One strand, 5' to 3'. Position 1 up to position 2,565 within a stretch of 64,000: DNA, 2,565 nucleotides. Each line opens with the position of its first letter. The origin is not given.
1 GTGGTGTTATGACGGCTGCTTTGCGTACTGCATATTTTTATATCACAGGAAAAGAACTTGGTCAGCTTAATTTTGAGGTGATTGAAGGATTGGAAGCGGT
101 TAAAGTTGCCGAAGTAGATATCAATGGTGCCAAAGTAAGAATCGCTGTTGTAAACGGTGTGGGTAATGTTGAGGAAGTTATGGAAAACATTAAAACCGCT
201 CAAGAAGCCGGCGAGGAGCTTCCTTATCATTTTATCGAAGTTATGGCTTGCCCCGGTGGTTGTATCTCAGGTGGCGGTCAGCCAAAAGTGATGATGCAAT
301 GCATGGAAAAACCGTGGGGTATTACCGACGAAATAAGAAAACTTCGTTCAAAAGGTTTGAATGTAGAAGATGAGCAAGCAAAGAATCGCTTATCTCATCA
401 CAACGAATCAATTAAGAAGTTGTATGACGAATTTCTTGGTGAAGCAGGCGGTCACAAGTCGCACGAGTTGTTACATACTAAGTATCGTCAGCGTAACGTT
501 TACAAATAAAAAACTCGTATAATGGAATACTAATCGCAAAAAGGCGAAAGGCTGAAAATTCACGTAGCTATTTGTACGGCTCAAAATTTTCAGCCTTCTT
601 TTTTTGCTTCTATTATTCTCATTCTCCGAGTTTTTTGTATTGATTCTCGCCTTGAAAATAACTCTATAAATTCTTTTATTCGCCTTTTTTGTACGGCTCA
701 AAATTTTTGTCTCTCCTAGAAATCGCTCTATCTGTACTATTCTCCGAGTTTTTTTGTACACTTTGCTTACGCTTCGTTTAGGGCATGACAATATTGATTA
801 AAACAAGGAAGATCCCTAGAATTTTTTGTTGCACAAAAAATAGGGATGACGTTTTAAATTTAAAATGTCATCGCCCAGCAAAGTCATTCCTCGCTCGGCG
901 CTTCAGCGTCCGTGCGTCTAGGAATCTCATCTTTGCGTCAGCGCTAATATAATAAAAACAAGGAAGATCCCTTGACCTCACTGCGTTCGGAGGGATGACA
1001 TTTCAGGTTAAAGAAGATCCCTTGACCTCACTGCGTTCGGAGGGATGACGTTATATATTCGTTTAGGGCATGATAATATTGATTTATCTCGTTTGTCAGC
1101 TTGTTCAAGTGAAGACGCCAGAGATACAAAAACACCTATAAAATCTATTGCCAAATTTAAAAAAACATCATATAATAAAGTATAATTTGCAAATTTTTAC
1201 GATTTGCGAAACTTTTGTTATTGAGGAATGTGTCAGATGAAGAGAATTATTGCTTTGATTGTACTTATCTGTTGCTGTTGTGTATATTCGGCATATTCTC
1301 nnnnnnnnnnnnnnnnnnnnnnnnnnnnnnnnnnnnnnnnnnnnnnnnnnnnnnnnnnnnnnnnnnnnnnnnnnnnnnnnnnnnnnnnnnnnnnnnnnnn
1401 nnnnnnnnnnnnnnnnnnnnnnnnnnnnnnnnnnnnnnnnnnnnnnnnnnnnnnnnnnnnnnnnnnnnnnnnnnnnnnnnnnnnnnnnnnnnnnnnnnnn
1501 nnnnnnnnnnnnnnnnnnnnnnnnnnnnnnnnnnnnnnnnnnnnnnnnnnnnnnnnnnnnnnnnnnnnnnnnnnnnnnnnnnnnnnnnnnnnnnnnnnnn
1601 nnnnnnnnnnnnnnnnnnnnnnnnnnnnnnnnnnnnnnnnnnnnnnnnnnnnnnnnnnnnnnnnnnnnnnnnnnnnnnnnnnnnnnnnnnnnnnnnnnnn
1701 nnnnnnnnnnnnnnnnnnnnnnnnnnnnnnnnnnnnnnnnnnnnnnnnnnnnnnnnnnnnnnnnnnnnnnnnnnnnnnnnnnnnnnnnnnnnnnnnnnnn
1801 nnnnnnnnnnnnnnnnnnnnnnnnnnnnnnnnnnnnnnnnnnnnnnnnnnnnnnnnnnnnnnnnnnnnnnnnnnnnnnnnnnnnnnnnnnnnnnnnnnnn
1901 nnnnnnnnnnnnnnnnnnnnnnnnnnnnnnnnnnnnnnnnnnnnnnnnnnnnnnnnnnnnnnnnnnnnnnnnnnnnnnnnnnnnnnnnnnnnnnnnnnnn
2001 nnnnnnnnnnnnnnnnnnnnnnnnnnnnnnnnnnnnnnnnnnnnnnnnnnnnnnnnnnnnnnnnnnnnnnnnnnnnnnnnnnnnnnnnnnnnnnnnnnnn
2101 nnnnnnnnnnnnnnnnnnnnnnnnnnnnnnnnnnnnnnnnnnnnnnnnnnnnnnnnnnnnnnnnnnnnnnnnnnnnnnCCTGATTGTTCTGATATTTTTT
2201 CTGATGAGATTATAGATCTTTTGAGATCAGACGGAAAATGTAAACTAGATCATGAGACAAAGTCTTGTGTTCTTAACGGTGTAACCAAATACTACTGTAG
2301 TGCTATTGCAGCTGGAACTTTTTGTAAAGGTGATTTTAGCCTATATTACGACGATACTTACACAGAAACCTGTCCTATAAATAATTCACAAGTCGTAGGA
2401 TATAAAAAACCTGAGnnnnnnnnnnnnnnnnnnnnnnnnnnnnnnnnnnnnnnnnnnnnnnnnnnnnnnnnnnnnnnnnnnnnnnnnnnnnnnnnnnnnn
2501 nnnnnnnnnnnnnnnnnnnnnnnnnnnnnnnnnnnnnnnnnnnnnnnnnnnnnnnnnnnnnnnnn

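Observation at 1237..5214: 1320-aa cysteine-rich, acidic secreted protein with duplicated 82-aa Cys modules, adjacent to the hydrogenase gene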

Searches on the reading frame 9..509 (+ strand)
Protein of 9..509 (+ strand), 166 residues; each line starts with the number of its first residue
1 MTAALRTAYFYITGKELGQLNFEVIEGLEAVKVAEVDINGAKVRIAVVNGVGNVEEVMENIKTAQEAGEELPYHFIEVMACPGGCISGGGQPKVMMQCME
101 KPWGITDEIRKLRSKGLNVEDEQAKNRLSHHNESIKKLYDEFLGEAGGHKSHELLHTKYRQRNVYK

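Call 68: search_protein_families(library=ncbifam, proteins=[window:9-509:+], max_evalue=0.00001)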
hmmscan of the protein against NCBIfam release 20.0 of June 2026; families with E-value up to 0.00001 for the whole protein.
window:9-509:+ (166 aa): 4 families
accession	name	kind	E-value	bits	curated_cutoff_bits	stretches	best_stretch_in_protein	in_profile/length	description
NF040763.1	FeFe_hydrog_A6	exception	1.7e-50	172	765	1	1-162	424-571/571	NADH-dependent [FeFe] hydrogenase, group A6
NF040762.1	Hydr_FeFe_Clost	exception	1e-40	139.9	900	1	1-160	423-572/572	ferredoxin hydrogenase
TIGR02512.1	FeFe_hydrog_A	subfamily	8.2e-26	90.7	405.95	1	1-93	286-374/375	[FeFe] hydrogenase, group A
TIGR04105.1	FeFe_hydrog_B1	subfamily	1.7e-06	27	450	1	39-91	411-458/462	monomeric [FeFe] hydrogenase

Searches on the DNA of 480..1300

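Call 89: search_rna_families(source=window, start=480, end=1300, threshold=evalue, max_evalue=1)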
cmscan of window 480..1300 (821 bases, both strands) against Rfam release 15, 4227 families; matches with E-value up to 1: 3.
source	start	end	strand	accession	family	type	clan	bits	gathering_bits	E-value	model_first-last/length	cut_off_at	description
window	506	641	+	RF01577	RNase_P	Gene; ribozyme;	CL00002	24.4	100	0.12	42-178/626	no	Plasmodium RNase_P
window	530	682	-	RF01606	plasmodium_snoR31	Gene; snRNA; snoRNA; HACA-box;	-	24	60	0.95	1-145/145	no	small nucleolar RNA snoR31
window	501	654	+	RF04128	MIR8562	Gene; miRNA;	-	18.7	211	0.7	57-197/242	no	MIR8562 microRNA precursor family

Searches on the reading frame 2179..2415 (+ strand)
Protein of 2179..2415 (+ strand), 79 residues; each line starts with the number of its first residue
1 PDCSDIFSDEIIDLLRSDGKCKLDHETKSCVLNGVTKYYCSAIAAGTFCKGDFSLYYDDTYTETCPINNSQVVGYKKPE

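Call 23: find_homologous_proteins(query=A2, max_evalue=0.01)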
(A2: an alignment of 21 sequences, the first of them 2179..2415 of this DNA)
Query A2 (21 sequences): 105 candidates shared short words with the query, none scored E <= 0.01.

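Call 32: predict_structure(alignment_id=A2)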
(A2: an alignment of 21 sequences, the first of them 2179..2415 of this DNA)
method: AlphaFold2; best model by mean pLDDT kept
length: 79 residues; sequences in the alignment: 21
mean_pLDDT: 88.7   pTM: 0.74
mean pLDDT of the five models: 88.7, 88.5, 87.8, 86.8, 82.1
residues with pLDDT >= 90: 43; 70-90: 34; 50-70: 2; < 50: 0
segments of 3 or more residues with pLDDT < 50: none
pLDDT, mean of each block of 10 residues (from residue 1): 88 86 91 92 85 92 85 89
secondary structure, 60 per line:
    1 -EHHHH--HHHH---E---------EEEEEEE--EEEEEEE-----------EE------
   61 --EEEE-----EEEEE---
elements in order: H3-6 H9-12 E26-32 E35-41 E63-66 E72-76

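Call 39: fold_search(model_id=the predicted structure, library=pdb)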
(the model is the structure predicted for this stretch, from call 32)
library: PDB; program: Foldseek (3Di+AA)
matches with E <= 10: 61; with E <= 0.001: 0
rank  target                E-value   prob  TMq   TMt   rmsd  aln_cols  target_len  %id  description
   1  7vxf_B                2.9e+00  0.05  0.26  0.04   8.0        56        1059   14  SARS-CoV-2 spike protein in complex with ACE2, Beta variant, C2B state (released 2021-12-01)
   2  7n5h_A                3.7e+00  0.05  0.26  0.04   6.9        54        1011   17  Cryo-EM structure of broadly neutralizing antibody 2-36 in complex with prefusion SARS-CoV-2 spike glycoprotein (released 2021-11-03)
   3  8y8a_A                3.9e+00  0.04  0.24  0.04   7.7        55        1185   13  Structure of HCoV-HKU1C spike in the functionally anchored-3up conformation with 3TMPRSS2 (released 2024-07-17)
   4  3kze_A                4.1e+00  0.02  0.23  0.20  11.7        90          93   12  Crystal Structure of T-cell Lymphoma Invasion and Metastasis-1 PDZ in Complex With SSRKEYYA Peptide (released 2010-04-21)
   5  8yro_D                4.4e+00  0.03  0.25  0.04   8.0        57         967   16  SARS-CoV-2 Delta Spike in complex with JL-8C (released 2024-06-05)
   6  6zj8_E                4.4e+00  0.02  0.20  0.13  10.1        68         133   15  Structure of the PAS domain from Bordetella pertussis BvgS (released 2020-11-11)
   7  3ca7                  4.7e+00  0.08  0.27  0.40   4.5        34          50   18  High Resolution Crystal Structure of the EGF domain of Spitz (released 2008-05-20)
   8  3ltf_B                4.7e+00  0.05  0.27  0.36   9.0        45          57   20  Crystal Structure of the Drosophila Epidermal Growth Factor Receptor ectodomain in complex with Spitz (released 2010-08-25)
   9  7t1l_B                4.9e+00  0.08  0.24  0.19   6.6        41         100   15  Crystal structure of a superbinder Fes SH2 domain (sFesS) in complex with a high affinity phosphopeptide (released 2022-08-24)
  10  6xs6_A                5.3e+00  0.03  0.25  0.05   6.8        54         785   17  SARS-CoV-2 Spike D614G variant, minus RBD (released 2020-07-22)
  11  7eb3_C                5.3e+00  0.03  0.23  0.04   8.8        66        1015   15  Cryo-EM structure of SARS-CoV-2 Spike D614G variant, one RBD-up conformation 3 (released 2021-06-23)
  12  5v3o_A                5.3e+00  0.02  0.23  0.03  13.4        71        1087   14  Cereblon in complex with DDB1 and CC-220 (released 2017-05-03)
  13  2d8i_MODEL_1_A        5.3e+00  0.02  0.23  0.16  12.3        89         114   11  Solution structure of the PDZ domain of T-cell lymphoma invasion and metastasis 1 varian (released 2006-06-06)
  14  7t1l_A                5.6e+00  0.07  0.26  0.21   7.5        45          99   13  Crystal structure of a superbinder Fes SH2 domain (sFesS) in complex with a high affinity phosphopeptide (released 2022-08-24)
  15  1wqu_MODEL_1_A        5.6e+00  0.04  0.25  0.19  10.3        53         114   13  Solution structure of the human FES SH2 domain (released 2005-06-14)
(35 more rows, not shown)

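Call 72: search_solved_structures(query=A2, max_evalue=10)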
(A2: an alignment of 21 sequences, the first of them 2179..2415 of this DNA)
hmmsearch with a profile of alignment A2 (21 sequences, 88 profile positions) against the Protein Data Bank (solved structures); distinct sequences matched with E-value up to 10: 8.
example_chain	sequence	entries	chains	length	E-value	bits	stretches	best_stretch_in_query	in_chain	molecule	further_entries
5a24_A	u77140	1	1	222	0.16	15.6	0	10-85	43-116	DIONAIN-1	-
1yc0_I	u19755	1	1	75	0.18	15.4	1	35-70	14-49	Kunitz-type protease inhibitor 1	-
5ezd_A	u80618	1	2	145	0.53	14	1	35-70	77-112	Kunitz-type protease inhibitor 1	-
4isn_B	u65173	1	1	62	0.63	13.7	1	39-70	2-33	Kunitz-type protease inhibitor 1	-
4isl_B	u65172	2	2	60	0.65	13.7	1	39-70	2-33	Kunitz-type protease inhibitor 1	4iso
4od3_H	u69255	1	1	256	1.1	12.9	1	33-71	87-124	CAP256-VRC26.07 heavy chain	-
4org_H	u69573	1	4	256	1.3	12.7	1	29-71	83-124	CAP256-VRC26.04 heavy chain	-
4od1_H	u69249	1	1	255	1.4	12.6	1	29-71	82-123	CAP256-VRC26.03 heavy chain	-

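Call 87: fold_search(model_id=the predicted structure, library=viral)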
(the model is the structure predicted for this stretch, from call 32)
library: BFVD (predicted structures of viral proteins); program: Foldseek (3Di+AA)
matches with E <= 10: 144; with E <= 0.001: 0
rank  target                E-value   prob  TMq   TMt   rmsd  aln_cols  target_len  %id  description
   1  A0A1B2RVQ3            1.5e+00  0.06  0.22  0.04  11.2        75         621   12  Polyprotein (Fragment) [Sherman virus]
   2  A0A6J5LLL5            1.5e+00  0.03  0.17  0.11  17.0        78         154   19  Uncharacterized protein (Fragment) [uncultured Caudovirales phage]
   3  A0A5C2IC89            2.0e+00  0.18  0.28  0.12   3.2        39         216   18  (no name in the UniProt tables at hand)
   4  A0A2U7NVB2            2.3e+00  0.02  0.19  0.07  11.4        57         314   16  (no name in the UniProt tables at hand)
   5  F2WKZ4                2.4e+00  0.04  0.26  0.14  12.1        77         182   12  Uncharacterized protein [Lausannevirus]
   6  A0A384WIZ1            2.4e+00  0.01  0.16  0.10  14.2        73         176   15  (no name in the UniProt tables at hand)
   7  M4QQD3                2.9e+00  0.04  0.25  0.04  11.5        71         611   14  (no name in the UniProt tables at hand)
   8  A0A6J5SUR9            2.9e+00  0.04  0.26  0.03   9.6        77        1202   16  Uncharacterized protein [uncultured Caudovirales phage]
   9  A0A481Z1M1            3.6e+00  0.06  0.23  0.11   9.4        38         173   21  Uncharacterized protein [Pithovirus LCPAC001]
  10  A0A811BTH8            3.6e+00  0.05  0.27  0.28   8.3        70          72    7  Uncharacterized protein [Pandoravirus japonicus]
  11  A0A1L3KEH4            3.6e+00  0.03  0.23  0.04  10.3        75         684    7  (no name in the UniProt tables at hand)
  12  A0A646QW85            3.9e+00  0.06  0.27  0.28   7.2        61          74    8  Uncharacterized protein [Roseobacter phage CRP-5]
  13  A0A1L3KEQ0            3.9e+00  0.03  0.24  0.05  11.5        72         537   17  (no name in the UniProt tables at hand)
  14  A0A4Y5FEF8            3.9e+00  0.01  0.13  0.10  14.2        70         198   14  Uncharacterized protein [Lactobacillus phage 521B]
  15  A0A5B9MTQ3            3.9e+00  0.01  0.15  0.05  12.0        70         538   17  Tail fibers protein [Tunavirus T1]
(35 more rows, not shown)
